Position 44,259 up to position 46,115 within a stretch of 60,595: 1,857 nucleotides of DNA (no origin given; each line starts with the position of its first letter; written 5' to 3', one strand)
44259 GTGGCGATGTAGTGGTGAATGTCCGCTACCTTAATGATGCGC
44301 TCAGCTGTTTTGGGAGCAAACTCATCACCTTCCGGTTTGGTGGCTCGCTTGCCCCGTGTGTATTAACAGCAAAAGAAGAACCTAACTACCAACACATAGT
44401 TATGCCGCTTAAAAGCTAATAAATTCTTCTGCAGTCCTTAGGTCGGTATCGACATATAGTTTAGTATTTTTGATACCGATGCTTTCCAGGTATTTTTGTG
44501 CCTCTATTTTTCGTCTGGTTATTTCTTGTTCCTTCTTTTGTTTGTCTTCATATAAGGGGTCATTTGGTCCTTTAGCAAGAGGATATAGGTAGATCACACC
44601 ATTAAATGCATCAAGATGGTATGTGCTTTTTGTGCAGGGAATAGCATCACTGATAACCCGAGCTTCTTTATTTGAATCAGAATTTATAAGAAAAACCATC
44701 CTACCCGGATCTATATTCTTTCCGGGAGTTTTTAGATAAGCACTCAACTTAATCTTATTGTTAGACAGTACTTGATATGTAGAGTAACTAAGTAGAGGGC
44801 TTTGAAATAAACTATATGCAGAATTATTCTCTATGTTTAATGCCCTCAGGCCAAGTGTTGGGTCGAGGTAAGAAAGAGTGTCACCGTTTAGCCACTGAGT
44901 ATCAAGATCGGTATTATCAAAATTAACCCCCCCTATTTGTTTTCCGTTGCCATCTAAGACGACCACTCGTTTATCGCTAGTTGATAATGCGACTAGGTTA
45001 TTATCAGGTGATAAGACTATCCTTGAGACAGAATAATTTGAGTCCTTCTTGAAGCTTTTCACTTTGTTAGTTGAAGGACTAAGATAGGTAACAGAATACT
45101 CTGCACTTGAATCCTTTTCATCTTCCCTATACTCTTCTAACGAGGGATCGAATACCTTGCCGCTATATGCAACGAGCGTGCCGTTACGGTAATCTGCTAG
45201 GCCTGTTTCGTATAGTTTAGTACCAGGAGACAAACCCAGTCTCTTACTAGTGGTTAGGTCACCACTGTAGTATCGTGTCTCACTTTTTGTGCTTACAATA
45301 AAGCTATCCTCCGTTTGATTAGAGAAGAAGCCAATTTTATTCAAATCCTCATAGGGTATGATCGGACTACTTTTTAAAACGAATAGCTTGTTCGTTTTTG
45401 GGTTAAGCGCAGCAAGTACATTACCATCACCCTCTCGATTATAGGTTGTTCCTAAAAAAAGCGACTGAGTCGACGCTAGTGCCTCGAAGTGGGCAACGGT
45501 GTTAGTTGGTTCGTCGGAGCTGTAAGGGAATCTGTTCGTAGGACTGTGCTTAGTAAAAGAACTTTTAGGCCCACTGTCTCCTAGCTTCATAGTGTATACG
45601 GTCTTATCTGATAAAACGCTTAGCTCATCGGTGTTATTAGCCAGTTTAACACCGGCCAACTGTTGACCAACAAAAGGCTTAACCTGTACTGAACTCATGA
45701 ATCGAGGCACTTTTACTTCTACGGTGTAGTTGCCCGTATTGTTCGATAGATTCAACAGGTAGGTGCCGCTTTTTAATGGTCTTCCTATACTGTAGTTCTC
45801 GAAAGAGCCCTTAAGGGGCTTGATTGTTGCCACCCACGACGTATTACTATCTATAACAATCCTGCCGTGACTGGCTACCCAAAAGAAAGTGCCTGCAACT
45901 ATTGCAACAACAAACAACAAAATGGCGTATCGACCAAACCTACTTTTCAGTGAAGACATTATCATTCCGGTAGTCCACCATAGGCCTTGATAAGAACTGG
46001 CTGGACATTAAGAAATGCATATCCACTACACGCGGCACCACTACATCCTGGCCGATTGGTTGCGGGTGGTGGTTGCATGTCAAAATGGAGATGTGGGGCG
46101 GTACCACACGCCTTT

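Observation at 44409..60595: Chromosomal, origin-adjacent type IV secretion-like machine with a Gram-positive-type core plus pilins, and no visible DNA-transfer module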

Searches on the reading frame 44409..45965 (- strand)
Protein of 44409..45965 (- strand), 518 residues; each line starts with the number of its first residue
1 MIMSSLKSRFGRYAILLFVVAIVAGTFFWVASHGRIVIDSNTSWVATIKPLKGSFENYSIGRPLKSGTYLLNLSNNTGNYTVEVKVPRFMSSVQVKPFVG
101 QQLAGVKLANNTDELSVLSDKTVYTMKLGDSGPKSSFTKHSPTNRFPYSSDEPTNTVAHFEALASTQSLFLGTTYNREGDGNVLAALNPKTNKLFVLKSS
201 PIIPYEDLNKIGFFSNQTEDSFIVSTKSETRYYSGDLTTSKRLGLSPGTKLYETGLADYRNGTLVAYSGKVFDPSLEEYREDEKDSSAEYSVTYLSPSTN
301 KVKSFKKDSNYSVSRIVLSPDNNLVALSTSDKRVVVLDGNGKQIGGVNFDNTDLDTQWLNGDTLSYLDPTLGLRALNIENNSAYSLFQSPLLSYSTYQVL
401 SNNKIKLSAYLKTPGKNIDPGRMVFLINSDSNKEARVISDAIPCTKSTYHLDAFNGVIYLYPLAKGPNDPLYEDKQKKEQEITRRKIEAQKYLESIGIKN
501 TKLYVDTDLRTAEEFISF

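Call 6: search_protein_families(library=pfam, proteins=[window:44409-45965:-], max_evalue=0.1)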
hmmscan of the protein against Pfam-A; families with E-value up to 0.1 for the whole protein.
window:44409-45965:- (518 aa): 1 family
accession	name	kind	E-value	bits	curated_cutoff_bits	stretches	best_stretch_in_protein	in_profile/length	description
PF21029.3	RMC1_N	-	0.028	14.9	27.3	1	289-338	18-67/119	Regulator of MON1-CCZ1 complex, N-terminal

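Call 9: search_protein_families(library=ncbifam, proteins=[window:44409-45965:-], max_evalue=0.1)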
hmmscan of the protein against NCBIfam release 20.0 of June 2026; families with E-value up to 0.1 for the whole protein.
window:44409-45965:- (518 aa): 0 families

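Call 39: find_homologous_proteins(query=window:44409-45965:-, max_evalue=0.001)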
Query window:44409-45965:- (518 aa): 2 proteins with E <= 0.001 among 8000 candidates.
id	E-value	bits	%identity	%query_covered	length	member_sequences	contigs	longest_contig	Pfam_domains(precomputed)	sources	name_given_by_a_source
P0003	0.0e+0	1143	100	100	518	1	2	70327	-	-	-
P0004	2.5e-289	978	84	100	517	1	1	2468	-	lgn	-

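Call 43: search_solved_structures(query=window:44409-45965:-, max_evalue=5)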
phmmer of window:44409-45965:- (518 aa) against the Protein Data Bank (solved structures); distinct sequences matched with E-value up to 5: 3.
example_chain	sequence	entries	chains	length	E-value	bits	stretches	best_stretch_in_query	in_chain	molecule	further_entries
1sr0_A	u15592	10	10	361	0.69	11.9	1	376-507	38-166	signal processing protein | Chitinase-3 like protein 1 | Chitinase-3-like protein 1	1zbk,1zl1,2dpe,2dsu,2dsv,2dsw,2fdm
2pi6_A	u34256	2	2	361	0.99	11.4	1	376-507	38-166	Chitinase-3-like protein 1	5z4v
1ljy_A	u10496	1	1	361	1.3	10.9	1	376-506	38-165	MGP-40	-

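Call 58: search_protein_representatives(protein=window:44409-45965:-)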
Query: 518 residues. Proteins with E-value up to 0.001 (for the whole library): 23; up to 1e-10: 10; up to 1e-30: 6. The best 23 are listed.
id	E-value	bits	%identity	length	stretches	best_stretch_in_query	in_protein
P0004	7.9e-290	978.0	84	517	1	3-518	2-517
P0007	1.2e-73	265.0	33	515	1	17-517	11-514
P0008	1.6e-48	182.2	30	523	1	18-518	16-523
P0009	1.7e-44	168.9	28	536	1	14-518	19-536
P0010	1.4e-33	132.9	30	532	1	15-508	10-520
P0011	6.7e-31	124.1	29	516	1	12-510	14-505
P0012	4.4e-27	111.5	30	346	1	178-517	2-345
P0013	3.6e-26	108.5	27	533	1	10-505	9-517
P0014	2.8e-19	85.8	25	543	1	8-509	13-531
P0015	3.2e-11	59.2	22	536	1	7-511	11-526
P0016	1.5e-10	57.0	26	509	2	309-499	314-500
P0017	1.4e-09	53.8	36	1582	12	294-345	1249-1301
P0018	5.7e-09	51.8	29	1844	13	264-345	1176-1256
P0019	2.3e-07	46.5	27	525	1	16-493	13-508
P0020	2.8e-07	46.2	26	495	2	218-510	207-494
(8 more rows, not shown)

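Call 61: search_solved_structures(query=A4, max_evalue=10, show_alignments=2)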
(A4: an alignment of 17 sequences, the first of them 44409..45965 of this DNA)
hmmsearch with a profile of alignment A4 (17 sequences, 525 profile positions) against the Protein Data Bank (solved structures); distinct sequences matched with E-value up to 10: 189 (the best 60 are shown).
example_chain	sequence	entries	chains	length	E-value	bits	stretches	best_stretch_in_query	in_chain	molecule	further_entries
9eh1_W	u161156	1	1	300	2e-08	36.5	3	295-356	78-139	Superkiller complex protein 8, N-terminally processed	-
6gmh_W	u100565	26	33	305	2.2e-08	36.4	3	296-356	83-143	WD repeat-containing protein 61 | WDR61 | Superkiller complex protein 8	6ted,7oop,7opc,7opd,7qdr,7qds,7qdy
3ow8_A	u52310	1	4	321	2.8e-08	36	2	296-356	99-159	WD repeat-containing protein 61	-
5t2a_7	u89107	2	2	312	5.2e-08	35.1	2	305-356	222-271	RACK1 | LACK1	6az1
5yzv_A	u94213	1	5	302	6.1e-08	34.9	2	265-357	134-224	Probable serine/threonine-protein kinase PkwA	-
5afu_3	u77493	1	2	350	1e-07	34.2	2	302-356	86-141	DYNEIN TAIL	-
1erj_A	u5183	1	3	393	1e-07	34.2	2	319-356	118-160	TRANSCRIPTIONAL REPRESSOR TUP1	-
5i2t_A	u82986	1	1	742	2e-07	33.2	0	297-362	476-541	Periodic tryptophan protein 2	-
9h2q_B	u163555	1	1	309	2.1e-07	33.1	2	296-338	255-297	Autophagy-related protein 16-1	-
8a3w_Sg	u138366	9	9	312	2.7e-07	32.7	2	303-356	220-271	Small ribosomal subunit protein RACK1 | Guanine nucleotide-binding protein subunit beta-like protein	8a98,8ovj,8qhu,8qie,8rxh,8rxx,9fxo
7suk_LO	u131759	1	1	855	5.4e-07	31.8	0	297-362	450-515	Periodic tryptophan protein 2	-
6lqs_B1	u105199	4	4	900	7.8e-07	31.3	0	297-362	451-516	Periodic tryptophan protein 2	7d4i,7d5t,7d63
3mxx_A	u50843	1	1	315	7.8e-07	31.2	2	319-379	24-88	WD repeat-containing protein 5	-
5wlc_LO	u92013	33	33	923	8.4e-07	31.1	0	297-362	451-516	Utp1 | Periodic tryptophan protein 2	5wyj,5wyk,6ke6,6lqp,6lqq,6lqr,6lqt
3n0d_A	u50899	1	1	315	1.1e-06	30.8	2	319-384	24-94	WD repeat-containing protein 5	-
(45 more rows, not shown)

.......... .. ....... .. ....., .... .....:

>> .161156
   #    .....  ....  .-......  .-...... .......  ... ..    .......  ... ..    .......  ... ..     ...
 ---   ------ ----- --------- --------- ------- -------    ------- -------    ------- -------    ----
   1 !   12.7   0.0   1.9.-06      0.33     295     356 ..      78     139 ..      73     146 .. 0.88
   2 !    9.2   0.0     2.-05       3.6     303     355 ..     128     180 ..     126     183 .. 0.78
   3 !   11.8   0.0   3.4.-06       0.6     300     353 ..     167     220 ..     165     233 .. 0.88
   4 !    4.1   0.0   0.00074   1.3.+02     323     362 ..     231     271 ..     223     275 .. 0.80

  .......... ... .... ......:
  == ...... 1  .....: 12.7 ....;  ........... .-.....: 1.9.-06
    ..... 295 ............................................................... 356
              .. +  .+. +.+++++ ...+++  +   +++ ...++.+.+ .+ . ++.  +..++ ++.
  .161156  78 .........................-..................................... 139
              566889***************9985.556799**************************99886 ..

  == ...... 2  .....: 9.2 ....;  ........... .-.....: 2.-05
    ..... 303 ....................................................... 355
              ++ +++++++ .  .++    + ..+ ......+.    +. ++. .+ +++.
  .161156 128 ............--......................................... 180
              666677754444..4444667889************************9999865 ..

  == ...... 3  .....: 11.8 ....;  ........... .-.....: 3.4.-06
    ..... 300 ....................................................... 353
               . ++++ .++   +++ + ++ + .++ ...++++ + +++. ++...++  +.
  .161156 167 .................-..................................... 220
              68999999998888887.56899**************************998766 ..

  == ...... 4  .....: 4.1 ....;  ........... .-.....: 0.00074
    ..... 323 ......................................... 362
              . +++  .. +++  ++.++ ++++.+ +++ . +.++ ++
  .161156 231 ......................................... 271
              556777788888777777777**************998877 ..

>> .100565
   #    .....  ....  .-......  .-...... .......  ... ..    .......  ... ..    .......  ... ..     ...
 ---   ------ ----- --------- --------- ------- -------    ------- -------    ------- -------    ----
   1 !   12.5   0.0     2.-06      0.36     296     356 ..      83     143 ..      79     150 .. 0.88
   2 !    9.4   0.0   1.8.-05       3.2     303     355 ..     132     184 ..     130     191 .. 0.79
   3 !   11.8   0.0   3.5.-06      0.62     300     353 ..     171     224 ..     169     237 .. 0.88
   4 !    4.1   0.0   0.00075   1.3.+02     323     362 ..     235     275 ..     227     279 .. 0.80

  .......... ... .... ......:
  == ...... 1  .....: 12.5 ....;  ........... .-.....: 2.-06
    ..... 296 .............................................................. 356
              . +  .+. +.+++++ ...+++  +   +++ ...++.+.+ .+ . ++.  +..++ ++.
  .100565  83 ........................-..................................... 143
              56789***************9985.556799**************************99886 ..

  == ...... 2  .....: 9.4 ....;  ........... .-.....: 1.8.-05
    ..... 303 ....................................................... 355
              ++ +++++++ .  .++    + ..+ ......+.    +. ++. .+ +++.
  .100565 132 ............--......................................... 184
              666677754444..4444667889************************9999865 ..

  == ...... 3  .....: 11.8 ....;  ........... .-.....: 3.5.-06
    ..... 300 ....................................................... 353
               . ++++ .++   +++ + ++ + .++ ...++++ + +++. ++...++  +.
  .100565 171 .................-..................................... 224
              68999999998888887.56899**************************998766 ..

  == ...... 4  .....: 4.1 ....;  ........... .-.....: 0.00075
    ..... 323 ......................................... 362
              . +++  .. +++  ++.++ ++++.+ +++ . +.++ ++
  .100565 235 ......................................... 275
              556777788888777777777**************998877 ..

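Call 62: search_protein_families(library=pfam, alignment_id=A4, max_evalue=1)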
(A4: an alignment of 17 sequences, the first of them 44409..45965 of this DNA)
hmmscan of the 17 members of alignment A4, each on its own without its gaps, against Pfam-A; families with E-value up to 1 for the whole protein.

A. member 1, window:44409-45965:- (518 aa): 2 families
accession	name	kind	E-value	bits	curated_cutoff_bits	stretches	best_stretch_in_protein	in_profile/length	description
PF21029.3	RMC1_N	-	0.028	14.9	27.3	1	289-338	18-67/119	Regulator of MON1-CCZ1 complex, N-terminal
PF23756.1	Beta-prop_HPS5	-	0.17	11.5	34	1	297-340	46-89/328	HPS5 beta propeller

B. families by the number of members that match (of 17 scanned): 29 families (the first 25 are shown)
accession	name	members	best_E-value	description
PF25174.1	Beta-prop_THOC3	5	0.00053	THOC3 beta-propeller domain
PF24814.1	WD40_Prp19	4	0.00022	Prp19 WD40 domain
PF04053.20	B-prop_COPA_B_2nd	4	0.00028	COPA/B second beta-propeller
PF16755.11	Beta-prop_NUP159_NUP214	3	0.00054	NUP159/214 beta propeller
PF24817.1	WD40_WDHD1_1st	3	0.0074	WDHD1 first WD40 domain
PF21029.3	RMC1_N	2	0.0022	Regulator of MON1-CCZ1 complex, N-terminal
PF25173.1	Beta-prop_WDR3_1st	2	0.0036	WDR3 first beta-propeller domain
PF23414.1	Beta-prop_EML_2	2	0.0055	Echinoderm microtubule-associated protein second beta-propeller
PF23393.2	Beta-prop_WDR90_POC16_2nd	2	0.018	WDR90/POC16, second beta-propeller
PF24807.1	WD40_CDC20-Fz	2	0.025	CDC20/Fizzy WD40 domain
PF24829.1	Phage_connect_2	1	0.0096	Phage connector protein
PF22092.2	T26-6p_Ig-like_dom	1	0.024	T26-6p, immunoglobulin-like domain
PF24796.1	WDR55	1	0.024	WDR55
PF17425.8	Arylsulfotran_N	1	0.034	Arylsulfotransferase Ig-like domain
PF13970.12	DUF4221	1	0.041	Domain of unknown function (DUF4221)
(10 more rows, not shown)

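Call 67: predict_structure(alignment_id=A2)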
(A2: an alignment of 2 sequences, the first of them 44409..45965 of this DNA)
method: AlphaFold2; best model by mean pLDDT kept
length: 518 residues; sequences in the alignment: 2
mean_pLDDT: 34.7   pTM: 0.23
mean pLDDT of the five models: 34.7, 34.0, 33.6, 33.5, 32.4
residues with pLDDT >= 90: 0; 70-90: 6; 50-70: 37; < 50: 475
segments of 3 or more residues with pLDDT < 50: 1-5, 29-473, 495-518
pLDDT, mean of each block of 10 residues (from residue 1): 52 68 60 28 26 34 36 36 34 28 25 27 26 24 25 26 25 28 30 29 26 27 38 38 40 38 37 37 33 35 38 38 40 43 43 33 29 30 28 24 25 27 32 28 31 35 39 51 54 49 41 25
secondary structure, 60 per line:
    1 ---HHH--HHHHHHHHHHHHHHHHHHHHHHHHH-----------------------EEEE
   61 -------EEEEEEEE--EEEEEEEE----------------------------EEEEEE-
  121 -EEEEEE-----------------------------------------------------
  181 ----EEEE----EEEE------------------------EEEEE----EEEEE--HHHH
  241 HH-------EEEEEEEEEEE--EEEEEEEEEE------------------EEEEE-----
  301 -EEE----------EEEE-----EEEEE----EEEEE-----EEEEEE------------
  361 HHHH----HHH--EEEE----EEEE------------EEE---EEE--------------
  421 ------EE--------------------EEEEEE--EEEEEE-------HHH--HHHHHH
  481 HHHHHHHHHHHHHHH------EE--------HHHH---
elements in order: H9-33 E57-60 E68-75 E78-85 E114-119 E122-127 E185-188 E193-196 E221-225 E230-234 H237-242 E250-260 E263-272 E291-295 E302-304 E315-318 E324-328 E333-337 E343-348 H361-364 E374-377 E382-385 E398-400 E404-406 E449-454 E457-462 H475-495 H512-515

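Call 80: search_protein_families(library=phrogs, proteins=[window:44409-45965:-], max_evalue=0.01)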
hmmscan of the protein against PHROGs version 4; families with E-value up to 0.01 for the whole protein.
window:44409-45965:- (518 aa): 0 families
